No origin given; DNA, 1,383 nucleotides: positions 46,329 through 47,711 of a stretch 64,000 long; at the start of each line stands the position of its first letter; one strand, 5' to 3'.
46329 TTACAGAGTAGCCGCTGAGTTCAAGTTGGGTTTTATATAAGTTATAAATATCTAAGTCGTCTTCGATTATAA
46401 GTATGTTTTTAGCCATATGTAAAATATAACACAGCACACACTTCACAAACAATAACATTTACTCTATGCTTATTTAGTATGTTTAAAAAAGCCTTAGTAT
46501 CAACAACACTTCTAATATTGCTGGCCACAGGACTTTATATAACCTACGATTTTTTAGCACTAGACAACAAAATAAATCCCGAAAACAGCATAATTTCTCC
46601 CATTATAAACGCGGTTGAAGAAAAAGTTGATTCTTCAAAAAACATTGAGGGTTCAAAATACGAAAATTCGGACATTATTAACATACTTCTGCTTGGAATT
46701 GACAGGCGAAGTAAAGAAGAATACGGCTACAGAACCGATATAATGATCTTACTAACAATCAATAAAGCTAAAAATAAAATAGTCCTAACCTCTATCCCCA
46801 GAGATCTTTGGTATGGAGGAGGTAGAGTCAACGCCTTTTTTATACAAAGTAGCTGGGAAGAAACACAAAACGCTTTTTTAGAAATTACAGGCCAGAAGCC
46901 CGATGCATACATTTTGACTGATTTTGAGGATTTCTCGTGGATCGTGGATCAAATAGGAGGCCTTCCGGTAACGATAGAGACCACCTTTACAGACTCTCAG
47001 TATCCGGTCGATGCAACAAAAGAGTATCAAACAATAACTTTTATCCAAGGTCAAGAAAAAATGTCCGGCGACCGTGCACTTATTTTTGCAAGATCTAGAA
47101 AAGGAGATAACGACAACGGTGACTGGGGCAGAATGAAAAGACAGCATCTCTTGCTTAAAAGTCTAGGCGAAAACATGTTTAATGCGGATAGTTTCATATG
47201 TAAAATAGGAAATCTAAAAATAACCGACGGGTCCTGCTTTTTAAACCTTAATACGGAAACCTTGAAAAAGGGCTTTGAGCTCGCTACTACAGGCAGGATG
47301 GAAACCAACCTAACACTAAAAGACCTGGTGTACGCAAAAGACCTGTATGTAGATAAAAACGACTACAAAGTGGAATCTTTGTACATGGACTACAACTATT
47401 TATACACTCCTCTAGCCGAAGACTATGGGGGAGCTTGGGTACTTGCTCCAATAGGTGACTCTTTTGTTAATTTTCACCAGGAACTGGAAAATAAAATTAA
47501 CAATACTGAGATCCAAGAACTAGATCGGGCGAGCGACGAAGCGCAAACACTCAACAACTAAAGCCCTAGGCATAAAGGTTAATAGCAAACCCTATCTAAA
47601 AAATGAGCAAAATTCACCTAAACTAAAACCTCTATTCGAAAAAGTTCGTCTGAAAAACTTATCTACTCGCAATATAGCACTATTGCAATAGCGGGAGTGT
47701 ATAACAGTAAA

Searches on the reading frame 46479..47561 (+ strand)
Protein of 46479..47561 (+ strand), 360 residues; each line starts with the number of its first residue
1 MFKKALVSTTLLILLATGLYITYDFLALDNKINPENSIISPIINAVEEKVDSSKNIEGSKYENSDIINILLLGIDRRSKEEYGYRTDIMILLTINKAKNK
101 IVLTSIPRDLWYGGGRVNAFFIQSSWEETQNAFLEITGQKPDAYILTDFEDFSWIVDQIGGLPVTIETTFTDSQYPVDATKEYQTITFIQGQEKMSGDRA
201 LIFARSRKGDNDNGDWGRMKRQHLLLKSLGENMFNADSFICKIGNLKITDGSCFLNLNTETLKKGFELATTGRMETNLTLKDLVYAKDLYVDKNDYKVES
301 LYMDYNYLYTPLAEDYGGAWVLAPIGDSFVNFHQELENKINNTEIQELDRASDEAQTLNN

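Call 31: find_encoding_contigs(protein=window:46479-47561:+, flank=10000, max_places=5)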
Protein window:46479-47561:+ (360 aa): 18 contigs read that carry it; 5 places shown.
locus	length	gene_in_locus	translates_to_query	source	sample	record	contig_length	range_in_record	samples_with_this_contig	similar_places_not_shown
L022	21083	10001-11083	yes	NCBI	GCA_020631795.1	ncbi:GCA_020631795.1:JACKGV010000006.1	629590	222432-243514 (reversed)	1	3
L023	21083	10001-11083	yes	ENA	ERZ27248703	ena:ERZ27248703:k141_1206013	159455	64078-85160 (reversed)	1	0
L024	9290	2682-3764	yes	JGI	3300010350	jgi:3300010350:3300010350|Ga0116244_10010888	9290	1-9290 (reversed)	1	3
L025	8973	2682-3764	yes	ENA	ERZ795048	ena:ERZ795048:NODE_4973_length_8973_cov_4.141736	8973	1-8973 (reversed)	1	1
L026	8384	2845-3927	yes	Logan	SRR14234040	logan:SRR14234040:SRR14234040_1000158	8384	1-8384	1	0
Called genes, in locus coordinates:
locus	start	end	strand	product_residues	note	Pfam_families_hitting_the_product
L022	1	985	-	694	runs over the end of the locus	PF00270:DEAD (faint), PF04851:ResIII, PF17757:UvrB_inter, PF27431:UvrB_3rd, PF00271:Helicase_C, PF12344:UvrB, PF02151:UVR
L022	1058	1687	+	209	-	PF01726:LexA_DNA_bind, PF04703:FaeA (faint), PF00717:Peptidase_S24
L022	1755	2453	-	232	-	PF09335:VTT_dom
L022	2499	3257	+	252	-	PF00300:His_Phos_1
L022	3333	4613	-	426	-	PF03952:Enolase_N, PF00113:Enolase_C, PF13378:MR_MLE_C (weak)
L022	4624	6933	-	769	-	PF01326:PPDK_N, PF00391:PEP-utilizers, PF02896:PEP-utilizers_C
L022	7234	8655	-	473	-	PF02878:PGM_PMM_I, PF02879:PGM_PMM_II, PF02880:PGM_PMM_III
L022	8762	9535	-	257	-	PF00512:HisKA, PF02518:HATPase_c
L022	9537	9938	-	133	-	PF00072:Response_reg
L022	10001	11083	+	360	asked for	PF03816:LytR_cpsA_psr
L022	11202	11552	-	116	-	PF02021:UPF0102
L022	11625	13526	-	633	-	PF03717:PBP_dimer, PF00905:Transpeptidase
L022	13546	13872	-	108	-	-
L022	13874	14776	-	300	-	PF01795:Methyltransf_5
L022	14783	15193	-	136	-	PF02381:MraZ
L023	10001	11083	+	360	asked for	PF03816:LytR_cpsA_psr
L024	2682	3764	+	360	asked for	PF03816:LytR_cpsA_psr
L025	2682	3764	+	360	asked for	PF03816:LytR_cpsA_psr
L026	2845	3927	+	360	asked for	PF03816:LytR_cpsA_psr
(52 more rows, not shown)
